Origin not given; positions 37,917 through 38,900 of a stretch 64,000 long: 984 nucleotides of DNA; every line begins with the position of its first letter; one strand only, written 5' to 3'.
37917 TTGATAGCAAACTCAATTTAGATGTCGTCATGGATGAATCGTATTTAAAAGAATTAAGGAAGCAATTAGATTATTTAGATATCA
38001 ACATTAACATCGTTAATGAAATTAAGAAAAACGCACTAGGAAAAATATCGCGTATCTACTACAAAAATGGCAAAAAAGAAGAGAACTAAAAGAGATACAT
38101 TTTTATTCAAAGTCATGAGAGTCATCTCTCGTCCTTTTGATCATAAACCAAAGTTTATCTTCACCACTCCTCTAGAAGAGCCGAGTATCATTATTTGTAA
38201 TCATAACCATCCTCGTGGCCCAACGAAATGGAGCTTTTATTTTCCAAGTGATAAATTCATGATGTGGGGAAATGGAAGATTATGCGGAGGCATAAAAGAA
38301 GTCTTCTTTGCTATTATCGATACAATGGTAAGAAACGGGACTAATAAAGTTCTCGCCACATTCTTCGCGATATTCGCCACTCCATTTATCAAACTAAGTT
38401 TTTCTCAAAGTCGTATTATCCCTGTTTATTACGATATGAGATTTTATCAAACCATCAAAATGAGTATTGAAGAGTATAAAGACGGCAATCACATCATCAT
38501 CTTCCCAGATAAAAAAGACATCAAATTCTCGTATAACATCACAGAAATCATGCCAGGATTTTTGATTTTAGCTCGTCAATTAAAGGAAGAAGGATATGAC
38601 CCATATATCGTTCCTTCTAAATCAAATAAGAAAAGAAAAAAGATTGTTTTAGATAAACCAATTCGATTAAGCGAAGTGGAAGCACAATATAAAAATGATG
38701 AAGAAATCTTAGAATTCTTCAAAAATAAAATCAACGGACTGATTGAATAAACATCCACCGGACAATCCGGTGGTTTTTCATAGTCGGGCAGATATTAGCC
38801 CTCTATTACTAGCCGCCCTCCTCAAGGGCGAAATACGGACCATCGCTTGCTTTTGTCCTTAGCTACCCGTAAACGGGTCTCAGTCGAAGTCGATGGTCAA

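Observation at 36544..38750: Stand-alone carrier protein + ANL adenylating enzyme + divergent LPLAT-like acyltransferase: a compact, translationally coupled acylation module of unknown substrate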

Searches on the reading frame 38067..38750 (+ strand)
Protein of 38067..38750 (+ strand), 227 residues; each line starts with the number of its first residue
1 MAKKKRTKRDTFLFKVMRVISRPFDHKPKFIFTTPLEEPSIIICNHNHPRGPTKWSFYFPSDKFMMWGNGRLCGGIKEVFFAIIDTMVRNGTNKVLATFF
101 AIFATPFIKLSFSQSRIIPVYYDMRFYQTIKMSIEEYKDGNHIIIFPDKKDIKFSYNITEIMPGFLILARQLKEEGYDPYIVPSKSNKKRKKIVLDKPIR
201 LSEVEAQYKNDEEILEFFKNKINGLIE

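Call 3: search_protein_families(library=pfam, proteins=[window:38067-38750:+], max_evalue=1)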
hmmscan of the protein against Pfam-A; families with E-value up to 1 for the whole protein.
window:38067-38750:+ (227 aa): 1 family
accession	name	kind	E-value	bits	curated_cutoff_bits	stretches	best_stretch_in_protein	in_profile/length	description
PF01553.26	Acyltransferase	-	0.02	15.1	23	1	102-183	51-128/132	Acyltransferase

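Call 4: search_protein_families(library=ncbifam, proteins=[window:38067-38750:+], max_evalue=1)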
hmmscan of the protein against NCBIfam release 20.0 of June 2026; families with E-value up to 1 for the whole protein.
window:38067-38750:+ (227 aa): 1 family
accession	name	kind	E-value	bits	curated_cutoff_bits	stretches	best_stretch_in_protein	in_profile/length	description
TIGR00465.1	ilvC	equivalog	0.051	12.6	226.15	1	70-103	183-216/314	ketol-acid reductoisomerase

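Call 8: find_homologous_proteins(query=window:38067-38750:+)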
Query window:38067-38750:+ (227 aa): 23 proteins with E <= 0.001 among 173 candidates.
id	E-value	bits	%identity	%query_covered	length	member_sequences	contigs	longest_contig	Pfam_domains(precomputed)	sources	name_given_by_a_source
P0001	1.8e-149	513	100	100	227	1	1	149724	-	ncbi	-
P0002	1.9e-131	454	88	100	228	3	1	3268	-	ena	-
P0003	9.0e-130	449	87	100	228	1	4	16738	-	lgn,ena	-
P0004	1.4e-128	445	85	100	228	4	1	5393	-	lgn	-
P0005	9.9e-128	442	82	100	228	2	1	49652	-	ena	-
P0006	9.8e-127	439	83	100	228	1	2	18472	-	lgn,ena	-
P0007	2.0e-126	438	83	100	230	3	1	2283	-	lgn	-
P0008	9.7e-126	436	81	100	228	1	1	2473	-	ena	-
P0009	1.5e-125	435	81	100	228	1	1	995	-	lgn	-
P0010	9.2e-123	426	83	100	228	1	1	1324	-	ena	-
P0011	4.5e-122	424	81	100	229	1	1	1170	-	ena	-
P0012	8.4e-121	420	79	100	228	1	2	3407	-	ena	-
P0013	2.2e-119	415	80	100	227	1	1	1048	-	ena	-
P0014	5.4e-117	407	78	99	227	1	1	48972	-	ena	-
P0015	7.1e-114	397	74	100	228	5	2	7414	-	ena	-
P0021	1.6e-59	219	47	97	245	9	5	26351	-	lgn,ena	-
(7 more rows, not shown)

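Call 10: find_encoding_contigs(protein=P0001, flank=3000, max_places=3)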
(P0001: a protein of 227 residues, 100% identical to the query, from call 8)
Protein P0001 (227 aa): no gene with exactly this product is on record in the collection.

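Call 11: find_encoding_contigs(protein=P0021, flank=8000, max_places=4)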
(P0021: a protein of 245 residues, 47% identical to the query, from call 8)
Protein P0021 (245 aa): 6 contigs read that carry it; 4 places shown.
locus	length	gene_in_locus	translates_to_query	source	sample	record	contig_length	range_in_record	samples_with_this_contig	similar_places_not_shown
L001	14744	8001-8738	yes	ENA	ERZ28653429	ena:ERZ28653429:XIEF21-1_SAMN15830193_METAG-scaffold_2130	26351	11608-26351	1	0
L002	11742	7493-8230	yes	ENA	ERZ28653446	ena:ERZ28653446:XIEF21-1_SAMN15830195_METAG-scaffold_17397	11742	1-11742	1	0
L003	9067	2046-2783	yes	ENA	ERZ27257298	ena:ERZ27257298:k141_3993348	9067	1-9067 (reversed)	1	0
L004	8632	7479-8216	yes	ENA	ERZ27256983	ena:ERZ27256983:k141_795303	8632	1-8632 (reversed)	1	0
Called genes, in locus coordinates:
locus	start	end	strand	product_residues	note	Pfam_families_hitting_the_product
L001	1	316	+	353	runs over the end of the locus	-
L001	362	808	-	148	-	PF00383:dCMP_cyt_deam_1, PF14437:MafB19-deam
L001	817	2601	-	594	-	PF01321:Creatinase_N, PF16189:Creatinase_N_2, PF00557:Peptidase_M24, PF16188:Peptidase_M24_C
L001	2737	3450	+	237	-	PF02674:Colicin_V (weak)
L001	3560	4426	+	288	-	-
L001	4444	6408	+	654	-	PF00456:Transketolase_N, PF13292:DXP_synthase_N (faint), PF02779:Transket_pyr, PF22613:Transketolase_C_1, PF02780:Transketolase_C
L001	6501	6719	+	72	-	PF00550:PP-binding (weak)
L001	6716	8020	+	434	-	PF00501:AMP-binding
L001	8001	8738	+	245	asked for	-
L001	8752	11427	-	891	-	PF00990:GGDEF, PF24898:GGDEF_GdpP (faint), PF00990:GGDEF, PF00563:EAL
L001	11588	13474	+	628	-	PF00890:FAD_binding_2 (faint), PF01134:GIDA, PF07992:Pyr_redox_2 (weak), PF12831:FAD_oxidored (weak), PF21680:GIDA_C_1st, PF13932:SAM_GIDA_C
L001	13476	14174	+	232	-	PF02527:GidB, PF13847:Methyltransf_31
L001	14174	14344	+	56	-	PF06107:DUF951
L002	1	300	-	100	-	?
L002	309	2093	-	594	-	PF01321:Creatinase_N, PF16189:Creatinase_N_2, PF00557:Peptidase_M24, PF16188:Peptidase_M24_C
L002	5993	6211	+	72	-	PF00550:PP-binding (weak)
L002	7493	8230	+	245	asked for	-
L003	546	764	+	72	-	PF00550:PP-binding (weak)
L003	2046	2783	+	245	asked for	-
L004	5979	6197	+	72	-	PF00550:PP-binding (weak)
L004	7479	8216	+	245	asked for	-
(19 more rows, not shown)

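Call 16: search_solved_structures(query=A1, max_evalue=10, show_alignments=2)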
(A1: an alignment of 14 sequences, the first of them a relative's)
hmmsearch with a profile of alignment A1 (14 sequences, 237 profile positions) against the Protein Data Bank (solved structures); distinct sequences matched with E-value up to 10: 3.
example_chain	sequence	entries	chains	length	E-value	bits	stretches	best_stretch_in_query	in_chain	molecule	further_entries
6vfi_A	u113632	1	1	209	0.57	12.6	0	69-107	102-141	O43_dn18A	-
5ksq_A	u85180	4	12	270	0.6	12.6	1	161-205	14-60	5'-nucleotidase SurE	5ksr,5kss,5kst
4nph_A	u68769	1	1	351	2.4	10.6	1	141-179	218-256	Probable secretion system apparatus ATP synthase SsaN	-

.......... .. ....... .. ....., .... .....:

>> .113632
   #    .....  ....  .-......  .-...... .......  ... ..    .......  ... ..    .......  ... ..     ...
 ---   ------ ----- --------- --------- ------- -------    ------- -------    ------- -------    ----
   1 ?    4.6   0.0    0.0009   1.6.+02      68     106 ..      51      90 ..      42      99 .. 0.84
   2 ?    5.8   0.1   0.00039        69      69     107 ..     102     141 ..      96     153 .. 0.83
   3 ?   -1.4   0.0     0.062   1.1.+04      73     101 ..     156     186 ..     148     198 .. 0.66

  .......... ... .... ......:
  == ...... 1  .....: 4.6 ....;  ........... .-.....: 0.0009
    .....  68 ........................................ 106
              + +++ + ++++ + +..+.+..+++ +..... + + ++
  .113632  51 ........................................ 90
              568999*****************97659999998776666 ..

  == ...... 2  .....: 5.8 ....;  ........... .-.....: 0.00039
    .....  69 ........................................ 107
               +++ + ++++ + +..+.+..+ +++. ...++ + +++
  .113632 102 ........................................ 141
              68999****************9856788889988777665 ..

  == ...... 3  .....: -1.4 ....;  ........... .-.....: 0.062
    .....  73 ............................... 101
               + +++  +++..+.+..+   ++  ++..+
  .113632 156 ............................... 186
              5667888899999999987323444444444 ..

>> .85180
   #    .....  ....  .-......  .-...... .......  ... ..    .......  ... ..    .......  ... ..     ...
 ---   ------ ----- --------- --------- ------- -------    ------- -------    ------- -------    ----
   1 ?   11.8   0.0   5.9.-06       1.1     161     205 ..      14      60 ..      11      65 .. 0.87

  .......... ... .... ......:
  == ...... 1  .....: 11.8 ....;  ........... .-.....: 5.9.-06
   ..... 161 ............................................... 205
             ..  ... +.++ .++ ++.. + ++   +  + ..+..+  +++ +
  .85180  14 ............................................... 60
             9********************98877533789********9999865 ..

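Call 21: find_related_loci(query=A1, collection=genome_contigs, flank=8000)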
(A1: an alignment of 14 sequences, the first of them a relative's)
Query A1 (227 aa) in genome_contigs; peptide patterns used: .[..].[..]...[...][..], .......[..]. (x = any residue, [..] = any of these).
28 stretches matched a pattern; 1 encode a relative of the query (tblastn E <= 1e-3); 1 distinct loci.
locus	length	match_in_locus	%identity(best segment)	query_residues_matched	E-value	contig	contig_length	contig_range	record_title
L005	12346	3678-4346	46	4-225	5e-66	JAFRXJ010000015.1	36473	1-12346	MAG: Acholeplasmatales bacterium isolate RGIG2884 Goat_Omasum.Co__c656437, whole genome shotgun sequence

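Call 22: predict_structure(alignment_id=A1)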
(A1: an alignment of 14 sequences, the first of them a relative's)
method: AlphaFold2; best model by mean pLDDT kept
length: 227 residues; sequences in the alignment: 14
mean_pLDDT: 81.3   pTM: 0.78
mean pLDDT of the five models: 81.3, 80.0, 74.5, 74.3, 72.5
residues with pLDDT >= 90: 86; 70-90: 91; 50-70: 42; < 50: 8
segments of 3 or more residues with pLDDT < 50: 1-6
pLDDT, mean of each block of 10 residues (from residue 1): 43 62 60 89 72 58 81 86 84 89 83 80 88 95 84 76 94 96 84 89 96 96 89
secondary structure, 60 per line:
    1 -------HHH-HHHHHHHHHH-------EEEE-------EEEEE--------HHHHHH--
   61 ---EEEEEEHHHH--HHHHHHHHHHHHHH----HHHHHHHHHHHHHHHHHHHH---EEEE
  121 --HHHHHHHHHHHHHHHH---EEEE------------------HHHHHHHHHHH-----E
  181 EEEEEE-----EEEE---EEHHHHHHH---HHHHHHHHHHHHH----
elements in order: H12-21 E29-32 E40-44 H53-58 E64-69 H70-73 H76-89 H94-113 E117-120 H123-138 E142-145 H164-174 E180-186 E192-195 H201-207 H211-223

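Call 31: search_protein_representatives(alignment_id=A1)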
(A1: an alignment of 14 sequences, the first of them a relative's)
Query: 14 sequences, 237 profile positions. Proteins with E-value up to 0.001 (for the whole library): 523; up to 1e-10: 191; up to 1e-30: 16. The best 150 are listed.
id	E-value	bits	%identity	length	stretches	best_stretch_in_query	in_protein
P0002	7.3e-122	421.5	-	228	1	2-226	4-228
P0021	4.4e-117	405.8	-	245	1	1-236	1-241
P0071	1.3e-71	256.9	-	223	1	1-224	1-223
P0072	2.5e-64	233.1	-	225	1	1-223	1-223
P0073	3.8e-52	193.3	-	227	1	1-224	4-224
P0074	5.6e-49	182.9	-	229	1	1-225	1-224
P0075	2.2e-43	164.6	-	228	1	1-223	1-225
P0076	4.4e-41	157.0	-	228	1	1-226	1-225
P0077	2.1e-38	148.3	-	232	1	1-223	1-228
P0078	5.3e-35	137.2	-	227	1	7-223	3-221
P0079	7.6e-35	136.6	-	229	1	20-226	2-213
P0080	1.7e-34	135.5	-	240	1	6-223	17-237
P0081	9.7e-33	129.7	-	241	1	8-225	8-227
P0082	1.0e-32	129.7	-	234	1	1-231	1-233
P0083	1.5e-32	129.2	-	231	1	6-225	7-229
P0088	1.3e-28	116.2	-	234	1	11-232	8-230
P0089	2.4e-28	115.4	-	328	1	6-224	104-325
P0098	1.7e-25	106.0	-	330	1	7-233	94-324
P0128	7.1e-21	90.9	-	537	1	34-229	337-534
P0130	4.4e-20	88.3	-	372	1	5-226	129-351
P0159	5.0e-16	75.0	-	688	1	4-199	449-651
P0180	1.1e-14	70.6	-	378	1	6-227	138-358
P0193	5.9e-14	68.3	-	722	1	7-225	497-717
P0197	1.2e-13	67.3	-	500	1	7-227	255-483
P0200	1.8e-13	66.7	-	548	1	36-221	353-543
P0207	5.3e-13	65.2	-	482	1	4-206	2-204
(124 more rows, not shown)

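Call 32: search_protein_families(library=pfam, proteins=[P0128, P0159, P0193, P0197, P0200, P0207, P0130, P0180, P0089, P0098], max_evalue=0.01)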
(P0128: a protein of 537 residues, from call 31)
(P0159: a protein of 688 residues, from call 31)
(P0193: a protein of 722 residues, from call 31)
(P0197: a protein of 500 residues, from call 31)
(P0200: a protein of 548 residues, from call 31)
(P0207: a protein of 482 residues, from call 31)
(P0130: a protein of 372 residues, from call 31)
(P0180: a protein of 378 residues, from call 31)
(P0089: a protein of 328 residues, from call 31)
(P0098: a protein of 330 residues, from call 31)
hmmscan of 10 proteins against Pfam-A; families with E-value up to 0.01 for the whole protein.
P0128 (537 aa): 3 families
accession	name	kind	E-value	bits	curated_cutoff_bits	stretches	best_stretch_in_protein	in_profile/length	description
PF00892.27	EamA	-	1.8e-30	106.4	28.2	2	153-284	3-131/135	EamA-like transporter family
PF03151.22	TPT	-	6.9e-08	32.6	30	1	32-282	30-286/291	Triose-phosphate Transporter family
PF01553.26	Acyltransferase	-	0.0055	17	23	0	430-489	79-131/132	Acyltransferase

P0159 (688 aa): 1 family
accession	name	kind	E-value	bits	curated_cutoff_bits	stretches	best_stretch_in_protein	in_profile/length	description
PF01553.26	Acyltransferase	-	0.00042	20.6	23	0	551-634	54-129/132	Acyltransferase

P0193 (722 aa): 3 families
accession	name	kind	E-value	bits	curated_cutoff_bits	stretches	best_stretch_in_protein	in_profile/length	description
PF13347.12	MFS_2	-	3.4e-62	210.8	27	1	33-456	12-425/427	MFS/sugar transport protein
PF07690.21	MFS_1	-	1.1e-13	51.2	33.4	1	34-392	13-346/347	Major Facilitator Superfamily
PF01553.26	Acyltransferase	-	2.5e-09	37.5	23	1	588-676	49-131/132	Acyltransferase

P0197 (500 aa): 1 family
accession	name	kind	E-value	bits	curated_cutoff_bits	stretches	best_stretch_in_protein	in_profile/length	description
PF01553.26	Acyltransferase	-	0.00032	21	23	1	344-423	44-120/132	Acyltransferase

P0200 (548 aa): 1 family
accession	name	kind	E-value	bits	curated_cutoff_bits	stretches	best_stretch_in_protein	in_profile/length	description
PF01553.26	Acyltransferase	-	5.7e-05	23.4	23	1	426-505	59-130/132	Acyltransferase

P0207 (482 aa): 2 families
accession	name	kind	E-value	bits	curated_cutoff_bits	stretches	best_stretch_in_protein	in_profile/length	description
PF01553.26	Acyltransferase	-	1.9e-05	24.9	23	0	23-61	1-44/132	Acyltransferase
PF14378.12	PAP2_3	-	0.0065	16.7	27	1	310-463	21-187/190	PAP2 superfamily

P0130 (372 aa): 2 families
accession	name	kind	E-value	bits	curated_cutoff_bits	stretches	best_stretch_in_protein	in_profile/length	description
PF04138.20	GtrA_DPMS_TM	-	1.9e-09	38.2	26.1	1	6-118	1-116/117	GtrA/DPMS, transmembrane domain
PF01553.26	Acyltransferase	-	0.0011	19.2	23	0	151-291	3-119/132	Acyltransferase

P0180 (378 aa): 1 family
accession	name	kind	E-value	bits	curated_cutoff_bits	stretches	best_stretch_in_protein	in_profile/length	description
PF01553.26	Acyltransferase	-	6.5e-07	29.7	23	0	226-315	45-129/132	Acyltransferase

P0089 (328 aa): 0 families

P0098 (330 aa): 1 family
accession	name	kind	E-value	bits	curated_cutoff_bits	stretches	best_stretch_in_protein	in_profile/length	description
PF01553.26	Acyltransferase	-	2.5e-05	24.5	23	1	197-276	58-132/132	Acyltransferase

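Call 34: find_homologous_proteins(query=A2, max_evalue=0.00001)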
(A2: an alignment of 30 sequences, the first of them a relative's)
Query A2 (30 sequences) (227 aa, profile of the alignment): 250 proteins with E <= 0.00001 among 2501 candidates; the best 120 are listed.
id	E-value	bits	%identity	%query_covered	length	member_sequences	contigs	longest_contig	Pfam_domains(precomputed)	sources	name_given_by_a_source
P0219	4.7e-91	322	30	97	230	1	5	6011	-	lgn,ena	-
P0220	5.9e-90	319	32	99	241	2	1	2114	-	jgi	-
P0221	1.1e-89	318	36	98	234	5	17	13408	-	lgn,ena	-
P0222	1.1e-89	318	32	100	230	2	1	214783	-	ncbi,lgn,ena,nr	ncbi:MAG: hypothetical protein J1F32_01010 [Erysipelotrichales bacterium]|nr:hypothetical protein [E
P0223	5.0e-89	316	31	96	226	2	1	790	-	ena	-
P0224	6.8e-89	315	28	99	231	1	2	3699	-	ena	-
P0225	5.8e-88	312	32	85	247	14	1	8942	-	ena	-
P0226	5.8e-87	309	32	100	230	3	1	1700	-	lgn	-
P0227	1.9e-86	307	29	97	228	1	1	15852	-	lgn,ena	-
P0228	2.3e-86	307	29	97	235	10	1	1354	-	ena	-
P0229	4.3e-86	306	29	84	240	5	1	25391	-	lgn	-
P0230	8.4e-86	305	32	97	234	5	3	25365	-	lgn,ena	-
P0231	1.7e-85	304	30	94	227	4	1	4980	-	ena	-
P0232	2.1e-85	304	31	84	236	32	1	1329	-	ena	-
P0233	2.6e-85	304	28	97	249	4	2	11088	-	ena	-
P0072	1.2e-81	292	42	98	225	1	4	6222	-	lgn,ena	-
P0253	1.9e-81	291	30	98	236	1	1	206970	-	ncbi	-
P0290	2.2e-79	284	27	99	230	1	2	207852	-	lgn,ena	-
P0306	4.8e-79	283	29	98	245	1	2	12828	PF01553.27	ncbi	-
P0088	1.3e-78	282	26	94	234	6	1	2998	-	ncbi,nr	ncbi:MAG: hypothetical protein J6V68_04950 [Clostridia bacterium]|nr:hypothetical protein [Clostridi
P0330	5.3e-78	280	25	98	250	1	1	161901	-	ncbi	-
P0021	8.5e-78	279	47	97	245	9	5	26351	-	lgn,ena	-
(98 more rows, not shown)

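Call 35: find_encoding_contigs(protein=P0222, flank=5000, max_places=1)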
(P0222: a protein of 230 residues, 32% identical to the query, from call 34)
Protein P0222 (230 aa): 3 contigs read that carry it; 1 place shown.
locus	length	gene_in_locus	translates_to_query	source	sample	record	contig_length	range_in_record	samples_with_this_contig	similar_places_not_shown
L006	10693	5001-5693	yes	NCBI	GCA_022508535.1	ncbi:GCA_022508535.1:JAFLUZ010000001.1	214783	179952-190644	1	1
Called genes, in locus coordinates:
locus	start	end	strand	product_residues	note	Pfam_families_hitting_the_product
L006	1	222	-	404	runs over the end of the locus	PF01704:UDPGP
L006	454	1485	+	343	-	PF02518:HATPase_c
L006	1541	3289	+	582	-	PF00563:EAL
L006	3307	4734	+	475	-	PF00587:tRNA-synt_2b, PF03129:HGTP_anticodon, PF09180:ProRS-C_1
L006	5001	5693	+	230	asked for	-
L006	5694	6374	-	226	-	PF01725:Ham1p_like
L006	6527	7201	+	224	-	PF04237:YjbR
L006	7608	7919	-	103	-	PF00085:Thioredoxin, PF14595:Thioredoxin_9 (weak), PF13098:Thioredoxin_2, PF13905:Thioredoxin_8 (faint)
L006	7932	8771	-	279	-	PF05857:TraX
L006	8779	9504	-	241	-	PF02517:Rce1-like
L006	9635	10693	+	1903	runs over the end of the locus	-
